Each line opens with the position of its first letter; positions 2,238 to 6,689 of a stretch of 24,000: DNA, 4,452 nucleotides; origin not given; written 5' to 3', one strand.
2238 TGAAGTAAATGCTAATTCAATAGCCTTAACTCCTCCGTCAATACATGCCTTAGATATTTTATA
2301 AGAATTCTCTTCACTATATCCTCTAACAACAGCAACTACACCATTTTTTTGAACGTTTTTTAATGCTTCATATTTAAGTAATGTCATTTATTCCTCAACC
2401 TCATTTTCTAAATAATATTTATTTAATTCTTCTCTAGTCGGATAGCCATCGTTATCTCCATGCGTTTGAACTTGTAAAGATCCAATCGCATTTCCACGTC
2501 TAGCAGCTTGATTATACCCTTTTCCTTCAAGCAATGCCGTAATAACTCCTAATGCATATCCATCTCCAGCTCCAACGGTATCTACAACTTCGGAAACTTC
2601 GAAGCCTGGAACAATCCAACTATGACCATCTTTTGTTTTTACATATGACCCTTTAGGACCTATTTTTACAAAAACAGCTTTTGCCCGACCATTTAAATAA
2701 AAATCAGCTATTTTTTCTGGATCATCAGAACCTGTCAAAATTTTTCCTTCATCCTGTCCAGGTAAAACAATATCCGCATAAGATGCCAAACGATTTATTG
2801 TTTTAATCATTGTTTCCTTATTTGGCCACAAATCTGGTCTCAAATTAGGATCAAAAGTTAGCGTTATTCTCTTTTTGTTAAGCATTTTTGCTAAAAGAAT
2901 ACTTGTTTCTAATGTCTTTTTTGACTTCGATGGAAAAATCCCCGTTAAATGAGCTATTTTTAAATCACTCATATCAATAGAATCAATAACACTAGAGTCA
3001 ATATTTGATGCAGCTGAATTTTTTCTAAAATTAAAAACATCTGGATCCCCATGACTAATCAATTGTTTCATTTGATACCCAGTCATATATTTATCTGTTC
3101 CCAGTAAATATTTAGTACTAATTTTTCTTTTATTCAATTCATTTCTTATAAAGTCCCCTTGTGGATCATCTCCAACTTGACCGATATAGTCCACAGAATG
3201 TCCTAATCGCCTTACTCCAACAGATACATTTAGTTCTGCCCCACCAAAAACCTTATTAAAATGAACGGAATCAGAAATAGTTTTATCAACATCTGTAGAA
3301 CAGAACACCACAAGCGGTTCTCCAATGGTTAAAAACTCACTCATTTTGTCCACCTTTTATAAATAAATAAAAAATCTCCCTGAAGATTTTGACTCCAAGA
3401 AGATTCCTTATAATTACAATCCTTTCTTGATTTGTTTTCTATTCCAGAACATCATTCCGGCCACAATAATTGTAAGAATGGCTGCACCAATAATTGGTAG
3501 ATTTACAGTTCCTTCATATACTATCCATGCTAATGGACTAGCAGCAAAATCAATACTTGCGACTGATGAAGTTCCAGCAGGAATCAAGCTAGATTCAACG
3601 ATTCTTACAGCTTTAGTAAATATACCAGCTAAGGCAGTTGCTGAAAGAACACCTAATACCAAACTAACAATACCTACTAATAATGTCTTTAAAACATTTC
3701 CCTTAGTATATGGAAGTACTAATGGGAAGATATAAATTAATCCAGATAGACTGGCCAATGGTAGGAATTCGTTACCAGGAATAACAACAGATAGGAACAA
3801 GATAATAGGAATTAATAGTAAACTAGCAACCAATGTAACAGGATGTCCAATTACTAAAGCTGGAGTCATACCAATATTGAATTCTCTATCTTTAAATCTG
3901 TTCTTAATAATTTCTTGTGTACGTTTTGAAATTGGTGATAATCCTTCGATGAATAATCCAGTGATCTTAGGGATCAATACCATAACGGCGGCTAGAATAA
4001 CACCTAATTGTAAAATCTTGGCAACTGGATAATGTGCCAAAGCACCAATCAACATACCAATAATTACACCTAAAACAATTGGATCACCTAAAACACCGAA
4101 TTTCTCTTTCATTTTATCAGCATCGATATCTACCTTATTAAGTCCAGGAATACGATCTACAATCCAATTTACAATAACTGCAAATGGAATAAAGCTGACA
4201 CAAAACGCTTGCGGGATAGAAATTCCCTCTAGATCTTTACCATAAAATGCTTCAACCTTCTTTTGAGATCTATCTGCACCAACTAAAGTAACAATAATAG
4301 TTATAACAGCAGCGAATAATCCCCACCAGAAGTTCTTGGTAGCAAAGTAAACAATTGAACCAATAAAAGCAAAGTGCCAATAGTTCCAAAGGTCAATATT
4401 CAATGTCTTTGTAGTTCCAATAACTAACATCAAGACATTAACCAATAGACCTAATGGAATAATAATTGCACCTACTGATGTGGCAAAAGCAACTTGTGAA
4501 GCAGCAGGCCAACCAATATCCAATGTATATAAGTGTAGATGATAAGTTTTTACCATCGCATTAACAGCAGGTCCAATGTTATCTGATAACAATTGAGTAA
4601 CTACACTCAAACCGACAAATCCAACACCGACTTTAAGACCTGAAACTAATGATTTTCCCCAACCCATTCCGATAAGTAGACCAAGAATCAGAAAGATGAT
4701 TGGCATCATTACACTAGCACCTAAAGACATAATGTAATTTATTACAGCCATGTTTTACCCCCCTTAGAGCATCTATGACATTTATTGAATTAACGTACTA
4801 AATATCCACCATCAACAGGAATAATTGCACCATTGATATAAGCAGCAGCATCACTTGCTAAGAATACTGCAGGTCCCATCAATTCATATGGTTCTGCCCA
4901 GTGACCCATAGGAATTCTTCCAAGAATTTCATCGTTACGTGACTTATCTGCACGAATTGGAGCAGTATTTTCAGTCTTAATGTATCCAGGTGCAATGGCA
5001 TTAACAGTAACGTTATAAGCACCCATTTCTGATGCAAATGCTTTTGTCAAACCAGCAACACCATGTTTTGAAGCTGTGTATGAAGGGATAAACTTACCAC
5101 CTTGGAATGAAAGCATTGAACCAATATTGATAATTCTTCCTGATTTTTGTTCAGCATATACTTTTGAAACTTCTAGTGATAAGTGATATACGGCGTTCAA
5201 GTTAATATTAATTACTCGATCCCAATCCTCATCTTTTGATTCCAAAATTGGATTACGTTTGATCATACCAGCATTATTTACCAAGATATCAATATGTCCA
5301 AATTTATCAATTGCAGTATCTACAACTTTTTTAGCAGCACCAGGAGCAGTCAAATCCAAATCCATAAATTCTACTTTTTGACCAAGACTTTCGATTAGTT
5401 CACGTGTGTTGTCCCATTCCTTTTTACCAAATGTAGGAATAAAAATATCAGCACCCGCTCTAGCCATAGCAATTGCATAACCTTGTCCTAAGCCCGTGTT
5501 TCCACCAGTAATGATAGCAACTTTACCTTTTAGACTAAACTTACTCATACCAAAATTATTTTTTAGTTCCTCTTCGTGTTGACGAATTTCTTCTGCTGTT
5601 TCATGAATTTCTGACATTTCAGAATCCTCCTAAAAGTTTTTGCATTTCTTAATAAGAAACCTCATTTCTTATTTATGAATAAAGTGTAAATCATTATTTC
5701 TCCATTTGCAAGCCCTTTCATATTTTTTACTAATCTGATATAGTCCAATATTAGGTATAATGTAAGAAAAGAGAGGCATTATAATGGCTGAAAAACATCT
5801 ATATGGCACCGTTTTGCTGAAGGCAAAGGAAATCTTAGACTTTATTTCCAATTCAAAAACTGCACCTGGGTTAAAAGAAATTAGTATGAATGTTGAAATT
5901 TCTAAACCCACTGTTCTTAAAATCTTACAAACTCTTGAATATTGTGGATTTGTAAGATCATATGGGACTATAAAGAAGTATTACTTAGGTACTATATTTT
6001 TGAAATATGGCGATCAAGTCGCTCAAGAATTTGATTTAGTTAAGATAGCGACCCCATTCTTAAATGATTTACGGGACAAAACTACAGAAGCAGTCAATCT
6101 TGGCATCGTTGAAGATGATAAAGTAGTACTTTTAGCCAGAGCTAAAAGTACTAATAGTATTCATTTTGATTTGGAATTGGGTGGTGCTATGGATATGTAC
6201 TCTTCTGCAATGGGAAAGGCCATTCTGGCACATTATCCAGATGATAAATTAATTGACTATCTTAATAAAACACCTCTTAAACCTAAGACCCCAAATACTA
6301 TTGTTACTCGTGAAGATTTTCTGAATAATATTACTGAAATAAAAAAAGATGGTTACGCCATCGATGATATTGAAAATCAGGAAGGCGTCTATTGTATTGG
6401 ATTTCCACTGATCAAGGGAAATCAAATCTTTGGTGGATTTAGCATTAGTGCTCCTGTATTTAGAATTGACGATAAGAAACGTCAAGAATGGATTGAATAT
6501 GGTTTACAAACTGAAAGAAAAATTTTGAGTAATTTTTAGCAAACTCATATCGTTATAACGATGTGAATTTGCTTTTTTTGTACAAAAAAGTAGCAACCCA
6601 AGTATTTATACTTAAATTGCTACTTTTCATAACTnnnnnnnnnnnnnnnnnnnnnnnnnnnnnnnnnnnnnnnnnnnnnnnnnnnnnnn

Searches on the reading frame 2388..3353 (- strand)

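Call 46: search_protein_families(library=pfam, proteins=[window:2388-3353:-])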
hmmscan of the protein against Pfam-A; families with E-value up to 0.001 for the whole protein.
window:2388-3353:- (321 aa): 1 family
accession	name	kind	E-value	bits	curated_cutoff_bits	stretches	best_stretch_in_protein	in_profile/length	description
PF00294.29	PfkB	-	1.8e-51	175.7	25.8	1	19-306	15-301/302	pfkB family carbohydrate kinase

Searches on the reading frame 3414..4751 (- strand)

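Call 46: search_protein_families(library=pfam, proteins=[window:3414-4751:-])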
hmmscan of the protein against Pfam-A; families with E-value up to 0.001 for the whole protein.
window:3414-4751:- (445 aa): 1 family
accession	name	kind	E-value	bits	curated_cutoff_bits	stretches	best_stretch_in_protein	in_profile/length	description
PF03611.19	EIIC-GAT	-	1.5e-82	278.2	24.2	1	6-386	1-388/394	PTS system sugar-specific permease component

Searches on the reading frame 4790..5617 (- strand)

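Call 46: search_protein_families(library=pfam, proteins=[window:4790-5617:-])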
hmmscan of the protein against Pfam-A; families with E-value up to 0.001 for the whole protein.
window:4790-5617:- (275 aa): 3 families
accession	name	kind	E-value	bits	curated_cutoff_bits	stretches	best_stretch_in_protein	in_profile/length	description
PF13561.12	adh_short_C2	-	6.9e-60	203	27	1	41-272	6-235/236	Enoyl-(Acyl carrier protein) reductase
PF00106.31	adh_short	-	2.6e-56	190.6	26.6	1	32-225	1-194/195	short chain dehydrogenase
PF08659.16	KR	-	5.6e-12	46.4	22.6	1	35-185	4-154/180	KR domain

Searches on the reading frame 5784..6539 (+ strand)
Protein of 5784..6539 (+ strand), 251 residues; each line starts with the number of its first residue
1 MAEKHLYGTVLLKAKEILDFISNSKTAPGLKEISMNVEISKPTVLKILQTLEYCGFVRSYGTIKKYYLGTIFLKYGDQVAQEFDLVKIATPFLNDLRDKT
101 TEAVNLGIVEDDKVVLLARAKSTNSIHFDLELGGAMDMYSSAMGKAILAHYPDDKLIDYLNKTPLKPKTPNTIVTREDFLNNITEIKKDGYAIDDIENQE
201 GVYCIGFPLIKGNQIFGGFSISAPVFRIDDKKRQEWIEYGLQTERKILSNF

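Call 46: search_protein_families(library=pfam, proteins=[window:5784-6539:+])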
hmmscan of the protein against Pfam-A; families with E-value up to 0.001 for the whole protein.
window:5784-6539:+ (251 aa): 2 families
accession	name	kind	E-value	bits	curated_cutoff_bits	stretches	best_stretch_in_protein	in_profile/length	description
PF01614.24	IclR_C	-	3.7e-38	131.3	24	1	79-247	3-172/174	Bacterial transcriptional regulator IclR C-terminal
PF09339.16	HTH_IclR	-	1.3e-08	34.9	22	1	11-58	2-49/52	IclR helix-turn-helix domain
